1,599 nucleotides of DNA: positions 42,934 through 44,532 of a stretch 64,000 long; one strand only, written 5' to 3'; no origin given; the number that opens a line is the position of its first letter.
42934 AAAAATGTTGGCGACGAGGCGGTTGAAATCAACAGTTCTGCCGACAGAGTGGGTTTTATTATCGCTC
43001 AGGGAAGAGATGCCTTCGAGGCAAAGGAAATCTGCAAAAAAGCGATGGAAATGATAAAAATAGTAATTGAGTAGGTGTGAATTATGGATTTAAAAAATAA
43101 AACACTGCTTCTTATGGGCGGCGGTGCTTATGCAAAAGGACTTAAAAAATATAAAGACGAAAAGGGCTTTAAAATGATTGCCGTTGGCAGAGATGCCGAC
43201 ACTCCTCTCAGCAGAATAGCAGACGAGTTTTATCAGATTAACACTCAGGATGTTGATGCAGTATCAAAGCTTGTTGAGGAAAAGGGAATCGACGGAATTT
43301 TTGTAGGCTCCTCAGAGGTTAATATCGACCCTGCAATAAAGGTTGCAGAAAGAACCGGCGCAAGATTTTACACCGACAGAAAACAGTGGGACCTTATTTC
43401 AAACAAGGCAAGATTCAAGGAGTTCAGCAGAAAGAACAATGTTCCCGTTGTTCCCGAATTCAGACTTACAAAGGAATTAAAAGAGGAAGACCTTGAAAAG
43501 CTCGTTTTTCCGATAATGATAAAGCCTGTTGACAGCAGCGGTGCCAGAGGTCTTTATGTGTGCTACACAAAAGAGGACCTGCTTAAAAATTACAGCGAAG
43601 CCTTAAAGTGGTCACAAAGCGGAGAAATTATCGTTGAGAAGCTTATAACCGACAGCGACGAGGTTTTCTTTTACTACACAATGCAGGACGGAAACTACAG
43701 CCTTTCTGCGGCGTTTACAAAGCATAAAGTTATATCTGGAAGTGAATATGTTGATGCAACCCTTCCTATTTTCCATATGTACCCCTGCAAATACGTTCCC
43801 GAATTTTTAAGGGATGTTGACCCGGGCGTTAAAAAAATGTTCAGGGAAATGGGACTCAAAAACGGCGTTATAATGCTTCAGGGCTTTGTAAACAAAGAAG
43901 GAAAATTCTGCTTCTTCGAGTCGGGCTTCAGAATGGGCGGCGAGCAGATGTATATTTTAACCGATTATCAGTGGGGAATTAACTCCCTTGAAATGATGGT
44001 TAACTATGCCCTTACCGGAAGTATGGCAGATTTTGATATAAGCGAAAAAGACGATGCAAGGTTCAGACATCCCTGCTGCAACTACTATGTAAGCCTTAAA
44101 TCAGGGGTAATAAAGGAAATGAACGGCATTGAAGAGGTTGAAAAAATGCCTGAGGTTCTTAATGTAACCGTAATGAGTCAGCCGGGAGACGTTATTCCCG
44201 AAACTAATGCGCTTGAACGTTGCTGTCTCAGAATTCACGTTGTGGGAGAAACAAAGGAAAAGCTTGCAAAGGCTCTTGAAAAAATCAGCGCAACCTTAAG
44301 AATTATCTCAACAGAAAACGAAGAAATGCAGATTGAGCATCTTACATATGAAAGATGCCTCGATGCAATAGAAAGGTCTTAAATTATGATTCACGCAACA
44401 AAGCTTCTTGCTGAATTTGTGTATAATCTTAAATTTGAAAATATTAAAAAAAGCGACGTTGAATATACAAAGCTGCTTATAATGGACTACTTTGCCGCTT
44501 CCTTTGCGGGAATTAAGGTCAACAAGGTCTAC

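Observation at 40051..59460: Glycan locus with three ATP-grasp ligases and an MmgE/PrpD enzyme: predicted amide-linked, non-acetyl decoration of a 4-amino sugar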

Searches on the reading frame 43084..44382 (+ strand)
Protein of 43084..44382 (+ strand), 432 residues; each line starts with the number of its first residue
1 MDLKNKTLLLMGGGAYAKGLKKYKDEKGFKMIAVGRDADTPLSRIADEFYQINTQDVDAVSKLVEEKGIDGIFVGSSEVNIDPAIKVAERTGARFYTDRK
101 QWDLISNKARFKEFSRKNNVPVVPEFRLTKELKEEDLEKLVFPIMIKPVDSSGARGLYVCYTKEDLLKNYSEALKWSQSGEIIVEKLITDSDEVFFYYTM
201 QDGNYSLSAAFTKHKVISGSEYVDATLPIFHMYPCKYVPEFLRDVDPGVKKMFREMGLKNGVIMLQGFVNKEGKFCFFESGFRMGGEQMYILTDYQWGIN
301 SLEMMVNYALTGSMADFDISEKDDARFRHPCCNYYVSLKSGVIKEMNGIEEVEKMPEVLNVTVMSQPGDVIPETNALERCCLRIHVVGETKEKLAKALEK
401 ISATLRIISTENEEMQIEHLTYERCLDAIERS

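Call 3: search_protein_families(library=pfam, proteins=[window:43084-44382:+], max_evalue=0.01)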
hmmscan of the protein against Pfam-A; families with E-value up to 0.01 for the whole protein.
window:43084-44382:+ (432 aa): 5 families
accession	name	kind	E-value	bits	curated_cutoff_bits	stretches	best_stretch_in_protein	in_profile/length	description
PF18603.7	LAL_C2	-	1.1e-09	38.8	29.4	1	338-407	5-75/78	L-amino acid ligase C-terminal domain 2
PF02786.22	CPSase_L_D2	-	1.3e-06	28.5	19.8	1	108-194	2-95/211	Carbamoyl-phosphate synthase L chain, ATP binding domain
PF13535.11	ATP-grasp_4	-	6.5e-06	26.3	27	1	141-286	2-155/160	ATP-grasp domain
PF07478.18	Dala_Dala_lig_C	-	7.6e-05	22.7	24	1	129-194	24-86/204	D-ala D-ala ligase C-terminus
PF22660.2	RS_preATP-grasp-like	-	0.0076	17.1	27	0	7-86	3-80/98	Ribonucleotide synthetase preATP-grasp domain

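Call 7: search_protein_families(library=ncbifam, proteins=[window:43084-44382:+], max_evalue=0.001)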
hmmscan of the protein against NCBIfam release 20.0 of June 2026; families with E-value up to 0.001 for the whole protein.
window:43084-44382:+ (432 aa): 31 families (the best 25 are shown)
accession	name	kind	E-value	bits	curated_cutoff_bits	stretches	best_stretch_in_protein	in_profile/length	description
NF006766.0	PRK09288.1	equivalog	4.9e-15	55.2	339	1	4-189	11-199/396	formate-dependent phosphoribosylglycinamide formyltransferase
NF002563.0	PRK02186.1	subfamily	6.6e-13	47.8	625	1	43-413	44-400/890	argininosuccinate lyase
TIGR01142.1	purT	equivalog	9.3e-13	47.8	502.15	1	8-189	2-186/380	phosphoribosylglycinamide formyltransferase 2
NF009402.0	PRK12767.1-1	equivalog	5.4e-12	45.2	218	1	55-313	60-302/329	carbamoyl phosphate synthase-like protein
NF005543.0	PRK07206.1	subfamily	1e-09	37.5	302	1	48-402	49-405/416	hypothetical protein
NF009554.0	PRK12999.1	equivalog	2.4e-09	35.6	965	1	32-190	32-209/1147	pyruvate carboxylase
NF004679.0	PRK06019.1-5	equivalog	3.6e-09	35.9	326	1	5-194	2-186/376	5-(carboxyamino)imidazole ribonucleotide synthase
TIGR01161.1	purK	equivalog_domain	4.7e-09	36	318.4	1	9-194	3-184/362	5-(carboxyamino)imidazole ribonucleotide synthase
TIGR01369.1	CPSaseII_lrg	equivalog_domain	7e-09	33.9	1027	1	55-284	616-841/1052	carbamoyl-phosphate synthase (glutamine-hydrolyzing) large subunit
NF004085.0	PRK05586.1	equivalog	5e-08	32.3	723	1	98-188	106-203/448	acetyl-CoA carboxylase biotin carboxylase subunit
TIGR01205.1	D_ala_D_alaTIGR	subfamily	1.5e-07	30.7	245.65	1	106-192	105-195/318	D-alanine--D-alanine ligase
NF047900.1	AspMetLigLdmS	equivalog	2.4e-07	29.8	475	1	94-201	114-223/383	L-aspartate--L-methionine ligase LdmS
NF003671.0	PRK05294.1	equivalog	1.1e-06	26.6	599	1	51-194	612-754/1058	carbamoyl-phosphate synthase large subunit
NF006287.0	PRK08463.1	equivalog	1.6e-06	27.2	775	1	36-196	35-211/479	acetyl-CoA carboxylase subunit A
NF005525.0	PRK07178.1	equivalog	1.7e-06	27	768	1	20-191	17-205/471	acetyl-CoA carboxylase biotin carboxylase subunit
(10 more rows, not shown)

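Call 61: search_solved_structures(query=window:43084-44382:+, max_evalue=0.001, show_alignments=1)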
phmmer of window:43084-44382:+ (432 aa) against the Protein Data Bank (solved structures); distinct sequences matched with E-value up to 0.001: 21.
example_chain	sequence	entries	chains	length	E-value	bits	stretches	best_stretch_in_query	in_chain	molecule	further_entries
4dim_A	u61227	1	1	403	7.8e-21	77.6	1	4-408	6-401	Phosphoribosylglycinamide synthetase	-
1ulz_A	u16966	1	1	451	5.2e-14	55.1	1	6-202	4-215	pyruvate carboxylase n-terminal domain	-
7kct_A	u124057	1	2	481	2.2e-10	43.2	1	17-196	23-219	2-oxoglutarate carboxylase small subunit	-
7kbl_A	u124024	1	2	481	2.2e-10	43.2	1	17-196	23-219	2-oxoglutarate carboxylase small subunit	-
2czg_A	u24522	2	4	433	1.2e-09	40.7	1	7-190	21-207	phosphoribosylglycinamide formyl transferase | 433aa long hypothetical phosphoribosylglycinamide formyl transferase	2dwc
7kc7_A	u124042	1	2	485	5.4e-09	38.6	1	17-196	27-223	2-oxoglutarate carboxylase small subunit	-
3ax6_A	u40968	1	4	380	8.9e-09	37.9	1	8-167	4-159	Phosphoribosylaminoimidazole carboxylase, ATPase subunit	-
4wd3_A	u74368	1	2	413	2.5e-07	33.1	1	106-412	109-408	L-amino acid ligase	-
1kj8_A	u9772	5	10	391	7.9e-07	31.5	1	8-194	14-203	phosphoribosylglycinamide formyltransferase 2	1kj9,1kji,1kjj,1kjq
1eyz_A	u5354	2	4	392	8e-07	31.5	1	8-194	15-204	PHOSPHORIBOSYLGLYCINAMIDE FORMYLTRANSFERASE 2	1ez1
2yw2_A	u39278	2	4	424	1.2e-06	30.8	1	51-206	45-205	Phosphoribosylamine--glycine ligase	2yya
9tps_G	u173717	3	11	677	1.3e-05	27.4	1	2-194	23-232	Biotin carboxylase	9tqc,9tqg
3vot_A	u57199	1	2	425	2.9e-05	26.3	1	107-366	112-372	L-amino acid ligase, BL00235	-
4qsh_A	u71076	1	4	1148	0.00011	24.4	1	56-191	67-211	Pyruvate carboxylase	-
4qsk_A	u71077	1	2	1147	0.00011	24.4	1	56-191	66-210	Pyruvate carboxylase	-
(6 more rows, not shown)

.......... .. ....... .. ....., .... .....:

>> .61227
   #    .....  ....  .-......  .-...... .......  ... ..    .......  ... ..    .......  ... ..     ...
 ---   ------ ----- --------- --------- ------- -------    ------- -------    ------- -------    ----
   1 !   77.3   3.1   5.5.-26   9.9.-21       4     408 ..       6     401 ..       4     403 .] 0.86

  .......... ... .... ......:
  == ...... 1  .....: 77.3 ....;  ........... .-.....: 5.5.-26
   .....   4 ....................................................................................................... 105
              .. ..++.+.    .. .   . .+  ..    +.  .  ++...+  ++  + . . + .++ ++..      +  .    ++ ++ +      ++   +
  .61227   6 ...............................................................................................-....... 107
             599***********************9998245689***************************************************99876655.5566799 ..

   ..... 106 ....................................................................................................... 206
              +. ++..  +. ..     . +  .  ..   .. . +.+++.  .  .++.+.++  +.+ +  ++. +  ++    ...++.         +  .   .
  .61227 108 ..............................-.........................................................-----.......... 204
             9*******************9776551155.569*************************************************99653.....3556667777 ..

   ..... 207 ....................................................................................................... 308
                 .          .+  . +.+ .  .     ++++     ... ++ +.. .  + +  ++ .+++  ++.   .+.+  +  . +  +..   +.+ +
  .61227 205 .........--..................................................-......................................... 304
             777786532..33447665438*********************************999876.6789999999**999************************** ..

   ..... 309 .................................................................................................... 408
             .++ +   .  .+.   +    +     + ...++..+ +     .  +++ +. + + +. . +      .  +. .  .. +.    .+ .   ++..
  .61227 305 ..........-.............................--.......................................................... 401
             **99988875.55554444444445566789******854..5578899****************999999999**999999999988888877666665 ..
